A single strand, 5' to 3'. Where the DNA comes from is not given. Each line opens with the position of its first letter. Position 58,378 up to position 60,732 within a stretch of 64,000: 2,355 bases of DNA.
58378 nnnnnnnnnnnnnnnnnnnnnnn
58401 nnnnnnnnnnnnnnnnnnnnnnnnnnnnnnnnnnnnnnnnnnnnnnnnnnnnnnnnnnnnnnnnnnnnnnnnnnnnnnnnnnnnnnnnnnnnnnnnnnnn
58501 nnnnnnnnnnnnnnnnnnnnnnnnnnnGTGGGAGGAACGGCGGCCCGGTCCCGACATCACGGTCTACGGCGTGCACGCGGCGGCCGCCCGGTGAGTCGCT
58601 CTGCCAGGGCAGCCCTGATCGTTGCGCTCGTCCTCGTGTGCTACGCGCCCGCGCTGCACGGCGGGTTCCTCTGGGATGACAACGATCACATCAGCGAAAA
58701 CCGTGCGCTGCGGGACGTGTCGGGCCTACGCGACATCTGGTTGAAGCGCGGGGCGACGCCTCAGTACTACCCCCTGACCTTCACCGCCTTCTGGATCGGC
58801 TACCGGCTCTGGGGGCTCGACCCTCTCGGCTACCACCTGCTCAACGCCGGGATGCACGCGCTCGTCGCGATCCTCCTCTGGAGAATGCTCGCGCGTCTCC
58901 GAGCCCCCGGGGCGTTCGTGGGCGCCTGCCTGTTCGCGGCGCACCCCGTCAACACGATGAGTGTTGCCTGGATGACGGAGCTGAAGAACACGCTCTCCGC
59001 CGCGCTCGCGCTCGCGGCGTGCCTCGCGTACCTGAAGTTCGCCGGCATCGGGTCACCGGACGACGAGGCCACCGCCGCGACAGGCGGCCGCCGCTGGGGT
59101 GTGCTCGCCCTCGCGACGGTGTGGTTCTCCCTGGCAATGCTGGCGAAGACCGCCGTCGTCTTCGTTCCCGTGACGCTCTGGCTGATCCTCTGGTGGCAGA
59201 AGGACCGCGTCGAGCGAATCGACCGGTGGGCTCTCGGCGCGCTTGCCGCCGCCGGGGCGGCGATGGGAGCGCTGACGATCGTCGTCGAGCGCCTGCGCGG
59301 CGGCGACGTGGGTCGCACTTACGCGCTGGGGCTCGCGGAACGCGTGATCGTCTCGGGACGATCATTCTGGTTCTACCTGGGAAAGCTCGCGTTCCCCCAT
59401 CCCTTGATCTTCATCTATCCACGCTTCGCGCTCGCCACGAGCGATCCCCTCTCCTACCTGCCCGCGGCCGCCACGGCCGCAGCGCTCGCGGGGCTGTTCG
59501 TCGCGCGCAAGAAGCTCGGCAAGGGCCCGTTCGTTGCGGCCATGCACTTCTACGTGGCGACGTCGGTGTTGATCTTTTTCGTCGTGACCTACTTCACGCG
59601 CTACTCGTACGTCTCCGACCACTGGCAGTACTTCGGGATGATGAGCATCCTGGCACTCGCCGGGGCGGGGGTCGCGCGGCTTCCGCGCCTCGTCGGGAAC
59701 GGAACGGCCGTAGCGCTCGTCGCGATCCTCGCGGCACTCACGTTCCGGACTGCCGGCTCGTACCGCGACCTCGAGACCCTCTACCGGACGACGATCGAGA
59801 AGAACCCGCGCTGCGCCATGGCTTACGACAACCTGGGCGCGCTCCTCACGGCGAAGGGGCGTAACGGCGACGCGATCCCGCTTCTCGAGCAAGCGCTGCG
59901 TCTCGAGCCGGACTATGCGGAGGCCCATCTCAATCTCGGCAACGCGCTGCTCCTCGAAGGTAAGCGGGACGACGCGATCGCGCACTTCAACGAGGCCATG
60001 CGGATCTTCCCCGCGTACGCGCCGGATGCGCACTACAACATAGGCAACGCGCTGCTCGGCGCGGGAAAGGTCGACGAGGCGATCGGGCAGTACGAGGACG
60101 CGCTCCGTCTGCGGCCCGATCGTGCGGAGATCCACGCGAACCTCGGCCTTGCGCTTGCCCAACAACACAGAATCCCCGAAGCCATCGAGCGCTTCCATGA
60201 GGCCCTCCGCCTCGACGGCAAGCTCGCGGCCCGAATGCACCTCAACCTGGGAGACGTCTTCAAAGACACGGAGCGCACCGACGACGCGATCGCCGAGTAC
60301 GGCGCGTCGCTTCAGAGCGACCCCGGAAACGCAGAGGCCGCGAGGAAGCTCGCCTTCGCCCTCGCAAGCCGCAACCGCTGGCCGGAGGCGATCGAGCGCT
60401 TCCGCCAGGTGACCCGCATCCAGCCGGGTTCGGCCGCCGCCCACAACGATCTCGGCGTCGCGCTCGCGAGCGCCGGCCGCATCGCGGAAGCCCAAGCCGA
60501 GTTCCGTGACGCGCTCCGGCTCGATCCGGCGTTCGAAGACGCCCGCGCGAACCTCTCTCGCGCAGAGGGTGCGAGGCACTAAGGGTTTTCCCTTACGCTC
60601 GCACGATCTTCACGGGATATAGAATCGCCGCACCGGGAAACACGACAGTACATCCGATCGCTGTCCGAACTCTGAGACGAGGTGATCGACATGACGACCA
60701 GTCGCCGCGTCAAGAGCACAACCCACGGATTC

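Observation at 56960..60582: Translationally coupled GT39-like and TMTC-like GT-C glycosyltransferase pair next to Ser/Thr-rich secreted proteins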

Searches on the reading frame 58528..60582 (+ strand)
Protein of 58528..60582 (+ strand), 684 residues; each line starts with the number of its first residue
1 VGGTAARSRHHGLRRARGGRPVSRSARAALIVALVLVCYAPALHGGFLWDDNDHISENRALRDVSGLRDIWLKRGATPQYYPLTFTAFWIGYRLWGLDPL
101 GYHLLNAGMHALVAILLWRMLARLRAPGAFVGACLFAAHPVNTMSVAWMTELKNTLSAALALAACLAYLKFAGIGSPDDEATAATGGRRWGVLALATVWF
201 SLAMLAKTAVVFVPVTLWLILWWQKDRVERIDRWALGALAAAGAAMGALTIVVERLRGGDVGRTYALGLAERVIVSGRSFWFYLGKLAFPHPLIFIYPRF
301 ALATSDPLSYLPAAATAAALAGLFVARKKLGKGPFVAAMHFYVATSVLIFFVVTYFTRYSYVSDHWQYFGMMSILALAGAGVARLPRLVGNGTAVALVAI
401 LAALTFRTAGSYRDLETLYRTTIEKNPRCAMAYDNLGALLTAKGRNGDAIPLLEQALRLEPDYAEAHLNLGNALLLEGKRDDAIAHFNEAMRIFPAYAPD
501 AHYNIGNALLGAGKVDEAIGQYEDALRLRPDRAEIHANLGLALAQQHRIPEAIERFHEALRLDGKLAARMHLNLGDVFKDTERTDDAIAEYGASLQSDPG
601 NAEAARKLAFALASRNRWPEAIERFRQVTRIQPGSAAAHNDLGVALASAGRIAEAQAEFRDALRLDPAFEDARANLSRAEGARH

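Call 3: search_protein_families(library=pfam, proteins=[window:58528-60582:+], max_evalue=0.01)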
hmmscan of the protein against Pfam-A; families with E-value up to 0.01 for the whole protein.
window:58528-60582:+ (684 aa): 20 families
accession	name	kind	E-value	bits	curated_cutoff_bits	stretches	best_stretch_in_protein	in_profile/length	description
PF13414.12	TPR_11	-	3.4e-41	139.1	26.8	5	506-546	1-41/42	TPR repeat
PF07719.23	TPR_2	-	1.6e-38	128.1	27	5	499-531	1-33/34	Tetratricopeptide repeat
PF00515.34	TPR_1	-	1.9e-32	110.2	27.8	3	499-531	1-33/34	Tetratricopeptide repeat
PF13424.12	TPR_12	-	1e-31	109.4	30.1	7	430-495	3-76/77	Tetratricopeptide repeat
PF13432.12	TPR_16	-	1.6e-30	105.6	32.7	4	503-563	1-61/65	Tetratricopeptide repeat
PF14559.12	TPR_19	-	1.2e-27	96.4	25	4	441-497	2-58/68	Tetratricopeptide repeat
PF13431.12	TPR_17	-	1.7e-25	87.5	24.4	1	452-484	1-33/34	Tetratricopeptide repeat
PF13181.12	TPR_8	-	2.9e-24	83.5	25.7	0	500-531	2-33/34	Tetratricopeptide repeat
PF13428.12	TPR_14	-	2.1e-22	77.7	23.5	2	432-472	3-43/44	Tetratricopeptide repeat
PF13176.12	TPR_7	-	2.9e-16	58.5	27.9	1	432-462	1-31/36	Tetratricopeptide repeat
PF13374.12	TPR_10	-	4.4e-14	52.4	27.5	1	430-458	2-30/42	Tetratricopeptide repeat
PF03704.23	BTAD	-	1.8e-12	48.3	22.1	1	501-561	64-124/146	Bacterial transcriptional activator domain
PF24575.1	TPR_Slam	-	1.7e-10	41.7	35.2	0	413-487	32-104/104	Surface lipoprotein assembly modifier, N-terminal TPR repeats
PF13174.12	TPR_6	-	6.7e-10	39.4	26.3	0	500-531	1-32/33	Tetratricopeptide repeat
PF23914.1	TPR_CcmH_CycH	-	1.1e-09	38.8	42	1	539-633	56-152/158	Cytochrome c-type biogenesis protein H TPR domain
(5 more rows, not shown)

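Call 7: search_protein_families(library=ncbifam, proteins=[window:58591-60582:+], max_evalue=1)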
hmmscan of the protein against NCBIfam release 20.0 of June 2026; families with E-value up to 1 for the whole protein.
window:58591-60582:+ (663 aa): 39 families (the best 25 are shown)
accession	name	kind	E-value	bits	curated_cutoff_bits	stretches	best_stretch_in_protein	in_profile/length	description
NF040959.1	MamA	equivalog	6.1e-29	100.9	200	2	409-545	37-172/204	magnetosome protein MamA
NF033762.1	social_mot_Tgl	equivalog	6.7e-28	97.7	225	3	479-575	32-128/252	social motility TPR repeat lipoprotein Tgl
TIGR02917.1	PEP_TPR_lipo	equivalog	1.2e-23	83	312.2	2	389-504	784-897/899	XrtA/PEP-CTERM system TPR-repeat protein PrsT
TIGR02521.1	type_IV_pilW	equivalog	6.8e-23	81.4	154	3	443-540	31-127/234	type IV pilus biogenesis/stability protein PilW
NF033920.0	C39_PA2778_fam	equivalog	2.9e-19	69.5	150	3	458-542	171-254/255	PA2778 family cysteine peptidase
NF033758.1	gliding_GltE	equivalog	8.5e-19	67.8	225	3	539-650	215-325/411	adventurous gliding motility TPR repeat lipoprotein GltE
NF008391.2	PRK11189.1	equivalog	1.1e-13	51.4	250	3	399-467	89-157/297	lipoprotein NlpI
NF008520.0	PRK11447.1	equivalog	2.4e-13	48.8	858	3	419-472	279-332/1157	cellulose synthase complex outer membrane protein BcsC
NF047507.1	TPR_BatC_Lepto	exception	2.7e-13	49.9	175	2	456-518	71-136/214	TPR repeat-containing protein BatC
TIGR02795.1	tol_pal_ybgF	equivalog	3.6e-13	50.1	90.1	2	448-532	7-96/119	tol-pal system protein YbgF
TIGR02552.1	LcrH_SycD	equivalog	2.7e-11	43.3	104.8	3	383-472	26-115/136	SycD/LcrH family type III secretion system chaperone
NF047371.1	FlcA_CTERM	equivalog_domain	1.8e-10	40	300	2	399-506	428-535/646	periplasmic flagellar collar protein FlcA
TIGR04510.1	mod_pep_cyc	subfamily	3.2e-10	39.2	400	2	482-645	402-566/814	putative peptide modification system cyclase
TIGR00540.1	TPR_hemY_coli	hypoth_equivalog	9.2e-10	37.8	142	3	491-570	305-382/385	heme biosynthesis-associated TPR protein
NF041054.1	WAxxUGC_long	equivalog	1.7e-09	37.4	300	2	443-474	276-307/354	ResA-like WAxxUGC motif-containing protein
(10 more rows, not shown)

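Call 14: search_solved_structures(query=A1, max_evalue=1, show_alignments=0)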
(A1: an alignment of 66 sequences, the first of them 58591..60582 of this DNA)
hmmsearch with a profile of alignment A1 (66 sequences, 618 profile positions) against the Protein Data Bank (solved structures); distinct sequences matched with E-value up to 1: 491 (the best 60 are shown).
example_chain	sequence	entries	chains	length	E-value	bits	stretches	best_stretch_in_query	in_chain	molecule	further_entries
9qhb_A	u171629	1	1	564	3.3e-259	864.8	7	424-558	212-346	Engineered tetratricopeptide repeat protein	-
7ntf_A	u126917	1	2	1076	3.9e-126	425.2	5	419-558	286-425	Isoform 1 of UDP-N-acetylglucosamine--peptide N-acetylglucosaminyltransferase 110 kDa subu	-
7yea_A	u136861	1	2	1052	1.5e-125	423.3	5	419-558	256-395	UDP-N-acetylglucosamine--peptide N-acetylglucosaminyltransferase 110 kDa subunit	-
7yeh_B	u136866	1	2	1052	3.6e-125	422.1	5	419-558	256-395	UDP-N-acetylglucosamine--peptide N-acetylglucosaminyltransferase 110 kDa subunit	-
8bu0_A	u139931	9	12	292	4.6e-87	296.2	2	419-578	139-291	Consensus tetratricopeptide repeat protein | Crystal structure of an 8-repeat consensus TPR superhelix with Zinc. | Monomer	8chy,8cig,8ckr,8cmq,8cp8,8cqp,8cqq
9qhc_A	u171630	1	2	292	5.1e-82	279.5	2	419-579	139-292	Engineered tetratricopeptide repeat protein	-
1w3b_A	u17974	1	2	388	4.1e-74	253.4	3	418-558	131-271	UDP-N-ACETYLGLUCOSAMINE--PEPTIDE N-ACETYLGLUCOSAMINYLTRANSFERASE 110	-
6eou_A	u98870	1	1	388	5.6e-74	252.9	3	418-558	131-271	UDP-N-acetylglucosamine--peptide N-acetylglucosaminyltransferase 110 kDa subunit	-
7y4i_A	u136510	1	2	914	3.2e-61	210.8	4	426-538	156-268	Probable UDP-N-acetylglucosamine--peptide N-acetylglucosaminyltransferase SPINDLY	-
8dtf_A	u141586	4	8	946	3.9e-61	210.5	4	425-538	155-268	Probable UDP-N-acetylglucosamine--peptide N-acetylglucosaminyltransferase SPINDLY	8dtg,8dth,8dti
9g8o_B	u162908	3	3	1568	1.6e-54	188.7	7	423-535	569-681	Superkiller complex protein 3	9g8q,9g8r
7qdr_B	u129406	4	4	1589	1.9e-54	188.4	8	423-535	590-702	Tetratricopeptide repeat protein 37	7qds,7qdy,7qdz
6vbu_4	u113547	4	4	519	2.1e-51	178.4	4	425-548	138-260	Bardet-Biedl syndrome 4 protein homolog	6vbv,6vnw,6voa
9eh1_Q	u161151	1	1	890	3.7e-45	157.7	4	434-611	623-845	RNA polymerase-associated protein CTR9 homolog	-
8bda_E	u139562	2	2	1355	8.2e-45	156.6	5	427-592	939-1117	Intraflagellar transport protein 139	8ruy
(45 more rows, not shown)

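Call 21: predict_structure(alignment_id=A1)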
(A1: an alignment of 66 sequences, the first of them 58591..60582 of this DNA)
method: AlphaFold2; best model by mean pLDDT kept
length: 663 residues; sequences in the alignment: 66
mean_pLDDT: 95.1   pTM: 0.91
mean pLDDT of the five models: 95.1, 94.8, 94.6, 94.5, 94.2
residues with pLDDT >= 90: 599; 70-90: 50; 50-70: 14; < 50: 0
segments of 3 or more residues with pLDDT < 50: none
pLDDT, mean of each block of 10 residues (from residue 1): 95 98 76 91 95 89 97 95 97 98 97 98 95 98 98 90 86 98 96 98 95 97 91 72 81 96 97 93 97 98 98 98 94 74 95 98 98 98 97 94 96 97 98 98 97 98 98 96 98 98 98 98 98 98 96 98 98 97 98 98 98 98 97 98 98 97 84
secondary structure, 60 per line:
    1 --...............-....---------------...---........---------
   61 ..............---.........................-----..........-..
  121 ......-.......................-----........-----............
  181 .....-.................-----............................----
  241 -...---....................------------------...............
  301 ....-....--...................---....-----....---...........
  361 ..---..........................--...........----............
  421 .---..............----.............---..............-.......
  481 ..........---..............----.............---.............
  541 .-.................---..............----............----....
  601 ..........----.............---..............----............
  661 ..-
elements in order: H3-17 H19-22 H44-51 H61-74 H78-102 H108-117 H119-126 H128-150 H156-163 H169-185 H187-203 H209-236 H248-267 H286-304 H306-309 H312-330 H334-337 H343-346 H350-362 H366-391 H394-404 H409-421 H425-438 H443-455 H459-472 H474-490 H494-507 H512-524 H528-541 H543-559 H563-576 H581-592 H597-610 H615-627 H631-644 H649-662

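Call 49: find_related_loci(query=A1, collection=genome_contigs, flank=8000)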
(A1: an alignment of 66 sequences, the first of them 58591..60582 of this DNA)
Query A1 (663 aa) in genome_contigs; peptide patterns used: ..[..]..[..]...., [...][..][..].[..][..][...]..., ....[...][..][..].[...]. (x = any residue, [..] = any of these).
599 stretches matched a pattern (row limit reached: there are more); 592 encode a relative of the query (tblastn E <= 1e-3); the best 80 are kept; 80 distinct loci.
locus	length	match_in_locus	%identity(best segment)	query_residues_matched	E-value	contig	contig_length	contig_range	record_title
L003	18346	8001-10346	47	9-663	3e-177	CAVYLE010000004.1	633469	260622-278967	MAG: uncultured Verrucomicrobiae bacterium isolate MFD01476.bin.1.197 genome assembly, contig: contig_16356, whole genom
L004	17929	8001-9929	47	5-658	4e-175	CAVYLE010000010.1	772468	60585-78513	MAG: uncultured Verrucomicrobiae bacterium isolate MFD01476.bin.1.197 genome assembly, contig: contig_33212, whole genom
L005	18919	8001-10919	43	1-658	9e-143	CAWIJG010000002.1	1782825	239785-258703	MAG: uncultured Verrucomicrobiae bacterium isolate MFD05512.bin.1.230 genome assembly, contig: contig_15775, whole genom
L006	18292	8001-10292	39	7-662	2e-138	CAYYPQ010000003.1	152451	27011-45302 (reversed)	MAG TPA_asm: uncultured Desulfobacteraceae bacterium isolate binchicken_co129_900 genome assembly, contig: NODE_96_lengt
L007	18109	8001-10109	40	14-660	2e-135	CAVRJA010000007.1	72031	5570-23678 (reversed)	MAG: uncultured Acidobacteriota bacterium isolate MFD05942.bin.2.7 genome assembly, contig: contig_27197, whole genome s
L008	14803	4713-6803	40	7-662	4e-134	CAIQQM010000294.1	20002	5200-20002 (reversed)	MAG: uncultured Verrucomicrobia bacterium isolate AlinenSediments_bin-4991 genome assembly, contig: bin-4991:294/312, wh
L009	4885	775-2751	38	1-658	2e-135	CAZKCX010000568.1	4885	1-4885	MAG TPA_asm: uncultured Planctomycetales bacterium isolate SRP141376_co2_370 genome assembly, contig: NODE_27819_length_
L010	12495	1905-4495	41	7-662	3e-132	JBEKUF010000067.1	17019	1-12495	MAG: Verrucomicrobiia bacterium isolate SPRUCE 575 SPRUCE_575_67, whole genome shotgun sequence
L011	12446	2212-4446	41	18-658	1e-130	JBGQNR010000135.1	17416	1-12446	MAG: Acidobacteriota bacterium isolate OBJ2_061818_130_43 k141_1452194_length_17416_cov_11.8890, whole genome shotgun se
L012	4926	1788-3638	38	3-660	3e-128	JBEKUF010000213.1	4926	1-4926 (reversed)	MAG: Verrucomicrobiia bacterium isolate SPRUCE 575 SPRUCE_575_213, whole genome shotgun sequence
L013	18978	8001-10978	39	18-658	2e-123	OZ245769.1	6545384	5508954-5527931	MAG: Opitutaceae bacterium isolate 87035611-dba6-4fad-85e7-91fe16b41bdc genome assembly, chromosome: 1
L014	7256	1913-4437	41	7-658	3e-123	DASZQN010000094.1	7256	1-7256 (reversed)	MAG TPA_asm: Opitutaceae bacterium isolate SMAG_U5999 k141_565062, whole genome shotgun sequence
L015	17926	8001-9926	39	14-658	2e-121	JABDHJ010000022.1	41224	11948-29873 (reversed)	MAG: Verrucomicrobia bacterium isolate BWOrgControl_Nextera80_MAG4 3300021044.a:Ga0206872_10037, whole genome shotgun se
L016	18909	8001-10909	36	20-663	4e-121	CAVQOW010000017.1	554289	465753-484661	MAG: uncultured Verrucomicrobiae bacterium isolate MFD01476.bin.2.132 genome assembly, contig: contig_8185, whole genome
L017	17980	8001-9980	42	9-658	2e-121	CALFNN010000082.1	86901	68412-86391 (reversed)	MAG TPA_asm: uncultured Opitutaceae bacterium isolate ERR1654122_bin.5_CONCOCT_v1.1_MAG genome assembly, contig: ERZ1505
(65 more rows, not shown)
